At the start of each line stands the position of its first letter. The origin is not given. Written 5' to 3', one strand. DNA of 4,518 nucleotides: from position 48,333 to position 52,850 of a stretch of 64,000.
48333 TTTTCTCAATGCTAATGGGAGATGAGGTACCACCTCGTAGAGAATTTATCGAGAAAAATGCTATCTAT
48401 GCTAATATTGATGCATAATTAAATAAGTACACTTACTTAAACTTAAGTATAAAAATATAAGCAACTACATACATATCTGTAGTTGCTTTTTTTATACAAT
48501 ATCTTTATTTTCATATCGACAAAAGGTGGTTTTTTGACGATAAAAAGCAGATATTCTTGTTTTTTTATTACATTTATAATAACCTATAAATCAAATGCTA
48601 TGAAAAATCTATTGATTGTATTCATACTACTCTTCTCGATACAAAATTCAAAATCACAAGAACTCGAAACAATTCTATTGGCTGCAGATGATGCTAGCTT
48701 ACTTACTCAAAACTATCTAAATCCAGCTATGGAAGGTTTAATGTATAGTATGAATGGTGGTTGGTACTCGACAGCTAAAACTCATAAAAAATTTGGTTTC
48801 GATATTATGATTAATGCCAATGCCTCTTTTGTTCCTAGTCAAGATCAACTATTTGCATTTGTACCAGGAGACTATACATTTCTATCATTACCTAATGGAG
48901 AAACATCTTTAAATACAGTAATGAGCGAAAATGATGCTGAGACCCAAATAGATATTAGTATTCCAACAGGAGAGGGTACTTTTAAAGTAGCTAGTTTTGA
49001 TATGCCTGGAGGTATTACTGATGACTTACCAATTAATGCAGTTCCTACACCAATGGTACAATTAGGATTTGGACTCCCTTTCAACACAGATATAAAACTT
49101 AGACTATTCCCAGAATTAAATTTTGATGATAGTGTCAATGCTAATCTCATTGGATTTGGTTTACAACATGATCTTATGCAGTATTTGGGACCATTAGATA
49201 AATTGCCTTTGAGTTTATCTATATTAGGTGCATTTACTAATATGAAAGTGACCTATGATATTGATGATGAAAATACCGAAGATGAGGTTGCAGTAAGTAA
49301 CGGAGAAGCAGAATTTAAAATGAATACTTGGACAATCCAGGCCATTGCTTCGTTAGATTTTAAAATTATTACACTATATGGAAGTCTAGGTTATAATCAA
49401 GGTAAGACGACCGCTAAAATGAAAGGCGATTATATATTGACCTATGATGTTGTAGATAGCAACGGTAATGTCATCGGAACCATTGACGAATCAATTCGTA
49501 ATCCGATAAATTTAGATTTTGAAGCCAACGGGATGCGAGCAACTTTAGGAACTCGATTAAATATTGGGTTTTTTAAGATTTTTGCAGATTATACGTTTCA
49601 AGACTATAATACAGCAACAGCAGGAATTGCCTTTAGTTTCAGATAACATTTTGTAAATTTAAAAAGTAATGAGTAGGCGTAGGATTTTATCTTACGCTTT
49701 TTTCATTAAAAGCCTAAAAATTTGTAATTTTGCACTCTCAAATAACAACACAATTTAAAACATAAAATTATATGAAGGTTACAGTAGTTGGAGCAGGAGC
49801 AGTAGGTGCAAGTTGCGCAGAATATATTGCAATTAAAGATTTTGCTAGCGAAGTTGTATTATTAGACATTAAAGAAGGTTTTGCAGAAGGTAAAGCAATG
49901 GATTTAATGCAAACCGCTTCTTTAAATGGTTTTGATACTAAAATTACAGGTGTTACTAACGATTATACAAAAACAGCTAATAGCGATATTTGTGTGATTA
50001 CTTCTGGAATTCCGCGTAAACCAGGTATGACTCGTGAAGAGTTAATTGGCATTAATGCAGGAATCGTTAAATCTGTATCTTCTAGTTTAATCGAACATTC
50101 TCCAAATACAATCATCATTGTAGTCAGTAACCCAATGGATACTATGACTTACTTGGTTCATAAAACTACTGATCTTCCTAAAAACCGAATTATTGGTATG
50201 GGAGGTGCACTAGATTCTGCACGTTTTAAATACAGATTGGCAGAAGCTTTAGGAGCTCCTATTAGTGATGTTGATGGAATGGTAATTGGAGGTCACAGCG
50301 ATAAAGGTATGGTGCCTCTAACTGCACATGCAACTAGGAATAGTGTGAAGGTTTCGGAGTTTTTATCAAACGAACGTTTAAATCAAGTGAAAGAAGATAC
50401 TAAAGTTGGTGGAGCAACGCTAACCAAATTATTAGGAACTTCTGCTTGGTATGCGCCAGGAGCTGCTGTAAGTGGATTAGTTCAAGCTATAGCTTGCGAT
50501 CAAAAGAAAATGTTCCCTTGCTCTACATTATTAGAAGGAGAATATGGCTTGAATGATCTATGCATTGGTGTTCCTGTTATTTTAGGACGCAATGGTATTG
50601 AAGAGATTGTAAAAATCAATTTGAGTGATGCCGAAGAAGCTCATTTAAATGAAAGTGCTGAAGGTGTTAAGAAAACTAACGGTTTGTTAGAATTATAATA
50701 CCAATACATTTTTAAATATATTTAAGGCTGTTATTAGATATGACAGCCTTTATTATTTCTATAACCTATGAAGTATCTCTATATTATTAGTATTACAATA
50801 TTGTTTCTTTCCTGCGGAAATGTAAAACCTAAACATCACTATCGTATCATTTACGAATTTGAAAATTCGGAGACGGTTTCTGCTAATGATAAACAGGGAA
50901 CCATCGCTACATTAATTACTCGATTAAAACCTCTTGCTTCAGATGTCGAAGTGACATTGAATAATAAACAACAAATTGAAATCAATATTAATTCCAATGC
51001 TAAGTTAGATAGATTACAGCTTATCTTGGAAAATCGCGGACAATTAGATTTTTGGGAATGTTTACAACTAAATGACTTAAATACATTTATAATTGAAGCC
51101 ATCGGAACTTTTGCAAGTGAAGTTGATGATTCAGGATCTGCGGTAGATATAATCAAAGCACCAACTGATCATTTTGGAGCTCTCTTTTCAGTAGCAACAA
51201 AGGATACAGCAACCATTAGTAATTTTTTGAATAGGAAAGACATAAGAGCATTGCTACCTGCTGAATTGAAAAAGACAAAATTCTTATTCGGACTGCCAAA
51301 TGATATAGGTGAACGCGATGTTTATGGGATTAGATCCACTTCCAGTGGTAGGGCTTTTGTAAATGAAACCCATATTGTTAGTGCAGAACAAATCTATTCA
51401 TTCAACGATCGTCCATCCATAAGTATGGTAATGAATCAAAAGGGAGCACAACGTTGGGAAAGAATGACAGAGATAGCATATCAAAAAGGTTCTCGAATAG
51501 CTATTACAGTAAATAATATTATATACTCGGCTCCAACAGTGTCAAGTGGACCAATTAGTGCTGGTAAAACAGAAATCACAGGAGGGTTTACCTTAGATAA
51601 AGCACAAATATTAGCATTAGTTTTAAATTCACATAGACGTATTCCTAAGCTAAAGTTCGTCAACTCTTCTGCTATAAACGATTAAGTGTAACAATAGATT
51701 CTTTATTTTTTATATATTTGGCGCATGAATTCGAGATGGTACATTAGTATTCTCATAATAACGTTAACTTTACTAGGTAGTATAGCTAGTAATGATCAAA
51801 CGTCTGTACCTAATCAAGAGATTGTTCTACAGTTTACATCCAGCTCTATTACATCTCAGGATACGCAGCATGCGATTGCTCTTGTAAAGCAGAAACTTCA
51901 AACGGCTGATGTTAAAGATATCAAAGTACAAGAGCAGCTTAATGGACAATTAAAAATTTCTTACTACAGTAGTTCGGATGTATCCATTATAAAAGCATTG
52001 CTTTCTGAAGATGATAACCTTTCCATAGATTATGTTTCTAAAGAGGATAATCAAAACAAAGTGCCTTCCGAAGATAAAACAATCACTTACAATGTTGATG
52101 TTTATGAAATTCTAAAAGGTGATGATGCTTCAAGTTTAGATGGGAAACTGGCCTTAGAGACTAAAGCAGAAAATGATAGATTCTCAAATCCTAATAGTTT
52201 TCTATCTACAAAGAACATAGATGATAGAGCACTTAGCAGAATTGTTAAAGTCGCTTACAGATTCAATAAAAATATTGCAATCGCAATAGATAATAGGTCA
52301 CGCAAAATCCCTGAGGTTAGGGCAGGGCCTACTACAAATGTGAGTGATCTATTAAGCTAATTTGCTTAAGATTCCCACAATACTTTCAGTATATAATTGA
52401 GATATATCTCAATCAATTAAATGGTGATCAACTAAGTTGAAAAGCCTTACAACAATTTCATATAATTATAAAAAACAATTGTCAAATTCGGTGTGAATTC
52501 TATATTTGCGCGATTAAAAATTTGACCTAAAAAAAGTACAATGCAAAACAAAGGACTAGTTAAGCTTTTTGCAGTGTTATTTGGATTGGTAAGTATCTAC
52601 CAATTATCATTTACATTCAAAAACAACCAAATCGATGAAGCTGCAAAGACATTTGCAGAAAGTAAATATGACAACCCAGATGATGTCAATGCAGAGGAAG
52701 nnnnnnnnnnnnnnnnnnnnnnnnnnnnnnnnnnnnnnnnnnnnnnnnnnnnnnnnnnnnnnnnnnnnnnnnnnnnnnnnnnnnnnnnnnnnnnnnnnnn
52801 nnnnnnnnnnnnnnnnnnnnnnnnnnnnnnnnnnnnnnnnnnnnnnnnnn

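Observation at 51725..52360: SecM-like monitoring peptide upstream of secDF (C-terminal RAGP)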

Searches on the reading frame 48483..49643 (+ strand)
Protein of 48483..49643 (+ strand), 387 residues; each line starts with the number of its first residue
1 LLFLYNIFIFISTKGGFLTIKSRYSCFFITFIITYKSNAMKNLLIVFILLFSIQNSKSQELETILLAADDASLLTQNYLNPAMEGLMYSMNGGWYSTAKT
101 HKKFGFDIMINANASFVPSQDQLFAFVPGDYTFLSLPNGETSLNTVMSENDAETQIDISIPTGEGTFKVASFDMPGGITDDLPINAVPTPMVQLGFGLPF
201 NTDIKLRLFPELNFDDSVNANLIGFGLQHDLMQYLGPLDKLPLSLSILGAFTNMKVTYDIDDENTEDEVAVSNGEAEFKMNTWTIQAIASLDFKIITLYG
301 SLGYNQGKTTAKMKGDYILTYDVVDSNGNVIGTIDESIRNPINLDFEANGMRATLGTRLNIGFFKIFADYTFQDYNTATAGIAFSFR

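Call 3: search_protein_families(library=pfam, proteins=[window:48483-49643:+], max_evalue=1)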
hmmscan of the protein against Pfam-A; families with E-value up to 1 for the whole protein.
window:48483-49643:+ (387 aa): 4 families
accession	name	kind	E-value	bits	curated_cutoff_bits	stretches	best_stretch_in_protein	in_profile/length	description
PF20230.4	DUF6588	-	2.7e-111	372.2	27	1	40-386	1-319/319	Family of unknown function (DUF6588)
PF13677.11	MotB_plug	-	0.057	13.4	24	1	39-64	25-50/58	Membrane MotB of proton-channel complex MotA/MotB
PF23728.1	Tubby_C_like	-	0.07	13.5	24.4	0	311-339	41-69/172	Tubby C-terminal like domain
PF16403.11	Bact_surface_Ig-like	-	0.19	12.3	27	1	311-329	43-61/71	Bacterial surface protein, Ig-like domain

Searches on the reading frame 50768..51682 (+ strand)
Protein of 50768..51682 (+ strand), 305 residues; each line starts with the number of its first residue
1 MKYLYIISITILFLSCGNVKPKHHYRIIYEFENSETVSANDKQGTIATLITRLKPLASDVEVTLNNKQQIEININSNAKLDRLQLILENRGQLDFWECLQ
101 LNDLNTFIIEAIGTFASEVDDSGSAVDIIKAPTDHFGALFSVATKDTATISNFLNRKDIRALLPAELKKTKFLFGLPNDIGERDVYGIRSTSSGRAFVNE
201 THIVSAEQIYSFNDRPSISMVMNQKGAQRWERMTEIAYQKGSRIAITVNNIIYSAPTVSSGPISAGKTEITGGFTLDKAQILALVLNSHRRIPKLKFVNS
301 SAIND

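Call 3: search_protein_families(library=pfam, proteins=[window:50768-51682:+], max_evalue=1)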
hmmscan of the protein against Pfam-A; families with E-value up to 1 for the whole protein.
window:50768-51682:+ (305 aa): 2 families
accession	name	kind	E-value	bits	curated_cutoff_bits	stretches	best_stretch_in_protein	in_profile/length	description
PF22599.2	SecDF_P1_head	-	7.5e-15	55.3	27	1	195-288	18-109/114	SecDF, P1 head subdomain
PF21317.3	BetaGal_ABD_1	-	0.13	12.7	27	1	63-97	52-85/113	Beta-galactosidase, first all-beta domain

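Call 4: search_protein_families(library=ncbifam, proteins=[window:50768-51682:+], max_evalue=1)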
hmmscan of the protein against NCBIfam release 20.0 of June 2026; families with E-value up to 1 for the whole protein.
window:50768-51682:+ (305 aa): 6 families
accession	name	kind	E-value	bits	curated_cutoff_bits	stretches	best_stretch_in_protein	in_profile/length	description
NF009585.0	PRK13024.1-5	equivalog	9.1e-36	123.2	1037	2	127-291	309-473/993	protein translocase subunit SecDF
TIGR01129.1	secD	equivalog_domain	4.6e-13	49.1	244.4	1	45-301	41-236/397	protein translocase subunit SecD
NF009583.0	PRK13024.1-3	subfamily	1.6e-12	46.3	721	1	194-288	161-254/755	protein translocase subunit SecDF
NF011315.0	PRK14726.1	equivalog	9.8e-07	27.2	1249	1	195-288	256-347/855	protein translocase subunit SecDF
NF009580.0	PRK13023.1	equivalog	1.9e-06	26.4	1153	1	209-289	194-271/775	protein translocase subunit SecDF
TIGR00916.1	2A0604s01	subfamily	4.9e-06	26.3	148.6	1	223-303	2-78/231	SecD/SecF family protein translocase subunit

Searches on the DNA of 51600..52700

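Call 48: search_rna_families(source=window, start=51600, end=52700, threshold=evalue, max_evalue=10, show_alignments=2)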
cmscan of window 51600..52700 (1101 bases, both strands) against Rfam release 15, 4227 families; matches with E-value up to 10: 4.
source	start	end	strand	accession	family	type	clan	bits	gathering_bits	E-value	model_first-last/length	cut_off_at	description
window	52035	52104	+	RF01604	plasmodium_snoR28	Gene; snRNA; snoRNA; CD-box;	-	22.5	63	1.1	1-78/78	no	small nucleolar RNA snoR28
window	52335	52408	+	RF00577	SNORD72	Gene; snRNA; snoRNA; CD-box;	-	21.3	43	3.2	1-80/80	no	Small nucleolar RNA SNORD72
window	52004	52049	+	RF00315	snoJ33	Gene; snRNA; snoRNA; CD-box;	-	17.6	45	1.6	32-75/81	no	Small nucleolar RNA J33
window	52081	52183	+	RF01433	snoR137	Gene; snRNA; snoRNA; HACA-box;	-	16.4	44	6.5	1-146/146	no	small nucleolar RNA snoR137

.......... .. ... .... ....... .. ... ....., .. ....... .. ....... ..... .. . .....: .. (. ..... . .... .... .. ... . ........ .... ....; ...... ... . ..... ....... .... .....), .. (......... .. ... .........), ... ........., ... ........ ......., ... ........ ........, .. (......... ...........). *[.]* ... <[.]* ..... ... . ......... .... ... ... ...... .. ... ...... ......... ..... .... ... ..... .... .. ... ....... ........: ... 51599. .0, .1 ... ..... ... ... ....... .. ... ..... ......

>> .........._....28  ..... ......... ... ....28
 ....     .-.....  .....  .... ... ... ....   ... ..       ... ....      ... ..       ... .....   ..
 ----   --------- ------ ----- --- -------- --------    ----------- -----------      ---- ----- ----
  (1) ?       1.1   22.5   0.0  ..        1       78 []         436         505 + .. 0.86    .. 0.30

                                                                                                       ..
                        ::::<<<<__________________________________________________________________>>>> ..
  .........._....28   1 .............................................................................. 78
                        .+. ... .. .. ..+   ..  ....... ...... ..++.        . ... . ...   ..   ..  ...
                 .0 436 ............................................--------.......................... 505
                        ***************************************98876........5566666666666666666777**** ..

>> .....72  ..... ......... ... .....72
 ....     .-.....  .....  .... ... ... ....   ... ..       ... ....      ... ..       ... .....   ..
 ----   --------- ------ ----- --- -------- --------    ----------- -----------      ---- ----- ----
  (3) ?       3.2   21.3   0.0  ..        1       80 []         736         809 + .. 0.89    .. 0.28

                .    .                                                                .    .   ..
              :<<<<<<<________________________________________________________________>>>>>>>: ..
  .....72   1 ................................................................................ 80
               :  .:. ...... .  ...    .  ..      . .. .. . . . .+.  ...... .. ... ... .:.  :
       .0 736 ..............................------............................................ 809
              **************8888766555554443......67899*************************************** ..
